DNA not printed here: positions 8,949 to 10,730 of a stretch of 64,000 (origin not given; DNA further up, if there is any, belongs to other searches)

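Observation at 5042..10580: AraC-controlled operon: PflA-like activase, short divergent glycyl radical enzyme and a coupled leaderless sulfatase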

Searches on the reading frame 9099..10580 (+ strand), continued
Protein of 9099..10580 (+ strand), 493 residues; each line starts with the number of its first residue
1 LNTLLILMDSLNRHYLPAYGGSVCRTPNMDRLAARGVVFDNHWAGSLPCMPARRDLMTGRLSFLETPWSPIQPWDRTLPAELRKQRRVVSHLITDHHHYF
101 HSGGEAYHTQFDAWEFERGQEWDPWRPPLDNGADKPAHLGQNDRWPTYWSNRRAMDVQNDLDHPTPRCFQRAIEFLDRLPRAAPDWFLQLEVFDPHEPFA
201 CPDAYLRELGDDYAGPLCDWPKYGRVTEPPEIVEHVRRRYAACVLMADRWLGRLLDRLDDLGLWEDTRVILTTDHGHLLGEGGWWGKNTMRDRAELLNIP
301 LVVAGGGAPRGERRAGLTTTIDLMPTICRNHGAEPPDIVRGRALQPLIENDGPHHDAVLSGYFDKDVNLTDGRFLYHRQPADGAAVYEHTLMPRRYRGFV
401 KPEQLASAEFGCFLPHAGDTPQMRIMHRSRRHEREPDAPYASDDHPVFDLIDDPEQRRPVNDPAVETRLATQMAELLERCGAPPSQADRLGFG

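Call 50: find_encoding_contigs(protein=P0127, flank=7000, max_places=2)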
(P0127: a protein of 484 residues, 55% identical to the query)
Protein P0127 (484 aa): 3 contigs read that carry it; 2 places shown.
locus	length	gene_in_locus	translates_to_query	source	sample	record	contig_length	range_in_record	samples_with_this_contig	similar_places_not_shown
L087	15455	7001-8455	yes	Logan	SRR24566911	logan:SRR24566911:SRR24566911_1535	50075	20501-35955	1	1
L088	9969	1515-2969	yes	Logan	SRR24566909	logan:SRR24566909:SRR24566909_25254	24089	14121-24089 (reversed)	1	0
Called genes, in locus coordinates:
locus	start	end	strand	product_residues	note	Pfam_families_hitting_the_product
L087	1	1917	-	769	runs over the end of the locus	PF02743:dCache_1, PF12833:HTH_18, PF00165:HTH_AraC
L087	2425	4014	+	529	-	PF13416:SBP_bac_8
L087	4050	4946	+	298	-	PF13419:HAD_2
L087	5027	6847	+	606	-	PF12228:DUF3604 (weak)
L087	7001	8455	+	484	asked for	PF00884:Sulfatase, PF01663:Phosphodiest (faint), PF16347:SGSH_C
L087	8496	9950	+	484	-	PF00884:Sulfatase, PF01663:Phosphodiest (weak), PF16347:SGSH_C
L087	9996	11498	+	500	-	PF00884:Sulfatase, PF01663:Phosphodiest (faint), PF16347:SGSH_C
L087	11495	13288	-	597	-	PF22842:Pel9A-like_beta_helix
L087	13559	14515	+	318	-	PF00528:BPD_transp_1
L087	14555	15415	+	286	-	PF00528:BPD_transp_1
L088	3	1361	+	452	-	?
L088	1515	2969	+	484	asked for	PF00884:Sulfatase, PF01663:Phosphodiest (faint), PF16347:SGSH_C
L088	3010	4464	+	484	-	PF00884:Sulfatase, PF01663:Phosphodiest (weak), PF16347:SGSH_C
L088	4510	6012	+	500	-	PF00884:Sulfatase, PF01663:Phosphodiest (faint), PF16347:SGSH_C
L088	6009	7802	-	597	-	PF22842:Pel9A-like_beta_helix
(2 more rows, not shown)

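Call 51: find_encoding_contigs(protein=P0136, flank=7000, max_places=2)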
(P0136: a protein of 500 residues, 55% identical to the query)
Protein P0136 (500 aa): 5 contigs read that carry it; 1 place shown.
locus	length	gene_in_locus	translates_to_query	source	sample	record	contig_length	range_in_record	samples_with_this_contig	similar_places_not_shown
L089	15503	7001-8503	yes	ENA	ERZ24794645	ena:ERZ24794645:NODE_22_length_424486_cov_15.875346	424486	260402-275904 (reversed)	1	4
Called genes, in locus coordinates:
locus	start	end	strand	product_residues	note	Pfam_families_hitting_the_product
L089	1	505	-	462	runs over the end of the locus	PF00070:Pyr_redox (faint), PF00890:FAD_binding_2 (weak), PF01134:GIDA (faint), PF01266:DAO (weak), PF03486:HI0933_like (faint), PF07992:Pyr_redox_2 (weak), PF12831:FAD_oxidored, PF13450:NAD_binding_8 (weak)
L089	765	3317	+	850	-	PF00041:fn3 (faint), PF01436:NHL (faint)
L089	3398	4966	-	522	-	PF03841:SelA (faint), PF01053:Cys_Met_Meta_PP (weak), PF00266:Aminotran_5 (weak)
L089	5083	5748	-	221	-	PF00685:Sulfotransfer_1 (weak)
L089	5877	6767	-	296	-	PF04909:Amidohydro_2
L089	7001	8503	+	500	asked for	PF00884:Sulfatase, PF01663:Phosphodiest (faint), PF16347:SGSH_C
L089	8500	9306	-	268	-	PF00459:Inositol_P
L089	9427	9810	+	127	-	PF02675:AdoMet_dc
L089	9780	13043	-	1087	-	-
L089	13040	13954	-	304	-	PF04909:Amidohydro_2 (weak)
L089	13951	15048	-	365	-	PF16269:DUF4922, PF26216:GDPGP1_C (weak)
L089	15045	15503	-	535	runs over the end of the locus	PF00535:Glycos_transf_2, PF13641:Glyco_tranf_2_3 (weak)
